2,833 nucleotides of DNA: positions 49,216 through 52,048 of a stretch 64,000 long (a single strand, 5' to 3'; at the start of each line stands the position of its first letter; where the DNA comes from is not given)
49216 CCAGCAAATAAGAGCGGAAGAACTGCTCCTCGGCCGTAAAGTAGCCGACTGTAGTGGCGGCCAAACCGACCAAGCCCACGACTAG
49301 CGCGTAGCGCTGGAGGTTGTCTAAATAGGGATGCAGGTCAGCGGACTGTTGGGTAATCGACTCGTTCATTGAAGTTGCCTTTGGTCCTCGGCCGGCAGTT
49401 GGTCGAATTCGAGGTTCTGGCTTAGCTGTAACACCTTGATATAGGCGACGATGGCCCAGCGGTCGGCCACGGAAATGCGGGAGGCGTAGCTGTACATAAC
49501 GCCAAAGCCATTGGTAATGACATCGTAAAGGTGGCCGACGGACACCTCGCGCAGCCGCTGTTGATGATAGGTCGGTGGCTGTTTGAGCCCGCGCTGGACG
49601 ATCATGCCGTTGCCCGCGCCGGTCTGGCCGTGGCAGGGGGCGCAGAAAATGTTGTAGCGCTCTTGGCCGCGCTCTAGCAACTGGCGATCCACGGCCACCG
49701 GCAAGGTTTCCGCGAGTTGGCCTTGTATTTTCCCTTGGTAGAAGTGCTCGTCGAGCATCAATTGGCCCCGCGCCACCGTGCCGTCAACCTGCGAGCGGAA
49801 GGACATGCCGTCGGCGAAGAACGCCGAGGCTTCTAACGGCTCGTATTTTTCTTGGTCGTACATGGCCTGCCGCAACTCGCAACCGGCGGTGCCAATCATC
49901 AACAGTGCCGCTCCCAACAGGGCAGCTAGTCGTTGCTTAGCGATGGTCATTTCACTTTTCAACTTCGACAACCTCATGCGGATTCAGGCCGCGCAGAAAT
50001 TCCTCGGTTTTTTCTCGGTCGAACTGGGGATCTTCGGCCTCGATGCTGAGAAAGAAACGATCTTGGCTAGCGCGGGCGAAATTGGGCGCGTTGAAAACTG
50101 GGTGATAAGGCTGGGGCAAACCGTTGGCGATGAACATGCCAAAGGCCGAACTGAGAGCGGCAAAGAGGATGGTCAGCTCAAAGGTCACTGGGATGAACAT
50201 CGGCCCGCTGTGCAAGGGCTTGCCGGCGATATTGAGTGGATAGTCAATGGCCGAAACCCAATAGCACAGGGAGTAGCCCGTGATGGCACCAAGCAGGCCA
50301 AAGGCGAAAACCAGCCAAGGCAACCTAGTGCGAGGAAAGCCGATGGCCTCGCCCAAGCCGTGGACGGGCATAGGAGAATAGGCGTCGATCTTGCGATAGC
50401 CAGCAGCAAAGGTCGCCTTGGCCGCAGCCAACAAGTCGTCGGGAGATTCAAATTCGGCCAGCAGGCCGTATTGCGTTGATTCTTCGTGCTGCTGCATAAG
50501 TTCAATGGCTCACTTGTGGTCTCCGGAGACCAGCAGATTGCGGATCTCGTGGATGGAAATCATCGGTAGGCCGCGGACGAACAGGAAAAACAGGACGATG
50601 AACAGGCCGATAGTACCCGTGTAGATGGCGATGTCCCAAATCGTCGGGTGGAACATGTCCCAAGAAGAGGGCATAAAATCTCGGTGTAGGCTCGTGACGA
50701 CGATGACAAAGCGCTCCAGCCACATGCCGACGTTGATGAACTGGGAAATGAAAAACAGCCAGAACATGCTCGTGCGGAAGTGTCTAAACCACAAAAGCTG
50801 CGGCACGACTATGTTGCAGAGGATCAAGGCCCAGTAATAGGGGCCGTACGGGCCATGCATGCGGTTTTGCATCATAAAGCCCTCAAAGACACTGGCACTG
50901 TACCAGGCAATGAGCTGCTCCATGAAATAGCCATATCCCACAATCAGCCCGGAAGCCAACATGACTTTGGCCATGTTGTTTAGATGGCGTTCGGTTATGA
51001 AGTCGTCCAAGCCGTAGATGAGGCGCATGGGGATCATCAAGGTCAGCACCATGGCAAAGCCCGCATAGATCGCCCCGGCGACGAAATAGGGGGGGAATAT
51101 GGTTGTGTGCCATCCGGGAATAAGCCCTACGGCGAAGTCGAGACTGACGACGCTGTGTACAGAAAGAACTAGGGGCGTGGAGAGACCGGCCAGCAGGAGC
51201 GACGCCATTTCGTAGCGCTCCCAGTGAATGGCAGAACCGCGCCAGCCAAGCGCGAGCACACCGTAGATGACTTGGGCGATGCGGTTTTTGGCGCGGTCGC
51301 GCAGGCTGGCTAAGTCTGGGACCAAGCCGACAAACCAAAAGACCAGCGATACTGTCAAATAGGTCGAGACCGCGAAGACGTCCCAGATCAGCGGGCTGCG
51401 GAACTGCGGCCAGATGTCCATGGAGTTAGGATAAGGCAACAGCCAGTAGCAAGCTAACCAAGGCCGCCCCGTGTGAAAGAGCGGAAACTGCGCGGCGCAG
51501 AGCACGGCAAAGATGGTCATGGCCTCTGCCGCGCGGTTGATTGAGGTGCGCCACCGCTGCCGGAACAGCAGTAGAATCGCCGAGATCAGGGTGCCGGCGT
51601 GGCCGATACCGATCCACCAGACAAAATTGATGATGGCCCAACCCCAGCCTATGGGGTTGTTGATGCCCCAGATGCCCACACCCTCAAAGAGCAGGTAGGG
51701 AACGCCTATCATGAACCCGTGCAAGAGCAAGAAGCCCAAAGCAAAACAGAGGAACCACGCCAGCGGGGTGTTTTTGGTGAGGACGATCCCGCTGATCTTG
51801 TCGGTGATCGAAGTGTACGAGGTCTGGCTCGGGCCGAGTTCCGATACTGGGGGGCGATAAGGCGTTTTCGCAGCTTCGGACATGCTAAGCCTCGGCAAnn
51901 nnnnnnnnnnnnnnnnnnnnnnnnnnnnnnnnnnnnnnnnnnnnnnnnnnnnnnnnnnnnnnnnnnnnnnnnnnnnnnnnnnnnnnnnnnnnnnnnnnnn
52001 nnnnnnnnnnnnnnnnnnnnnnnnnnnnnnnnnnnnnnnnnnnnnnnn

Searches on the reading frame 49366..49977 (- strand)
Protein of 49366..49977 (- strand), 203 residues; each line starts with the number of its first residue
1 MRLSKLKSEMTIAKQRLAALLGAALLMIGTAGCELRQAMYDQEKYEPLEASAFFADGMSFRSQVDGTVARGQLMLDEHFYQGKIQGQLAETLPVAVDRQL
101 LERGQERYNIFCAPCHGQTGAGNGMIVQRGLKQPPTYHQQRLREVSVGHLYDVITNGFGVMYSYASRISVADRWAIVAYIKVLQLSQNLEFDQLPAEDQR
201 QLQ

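Call 51: search_protein_families(library=pfam, proteins=[window:49366-49977:-], max_evalue=0.00001)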
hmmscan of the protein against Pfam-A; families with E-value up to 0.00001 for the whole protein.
window:49366-49977:- (203 aa): 2 families
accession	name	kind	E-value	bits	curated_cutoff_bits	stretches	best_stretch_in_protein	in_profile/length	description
PF13442.11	Cytochrome_CBB3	-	2.8e-13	50.4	27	1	101-180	3-68/68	Cytochrome C oxidase, cbb3-type, subunit III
PF00034.26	Cytochrom_C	-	7.9e-06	27.5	21.3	0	102-182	2-88/90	Cytochrome c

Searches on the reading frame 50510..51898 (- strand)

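Call 51: search_protein_families(library=pfam, proteins=[window:50510-51898:-], max_evalue=0.00001)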
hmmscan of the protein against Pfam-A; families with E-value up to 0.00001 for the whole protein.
window:50510-51898:- (462 aa): 1 family
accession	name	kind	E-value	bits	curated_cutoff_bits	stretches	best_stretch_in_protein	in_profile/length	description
PF03916.19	NrfD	-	6.4e-19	69.2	25.8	1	80-404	6-309/313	Polysulphide reductase, NrfD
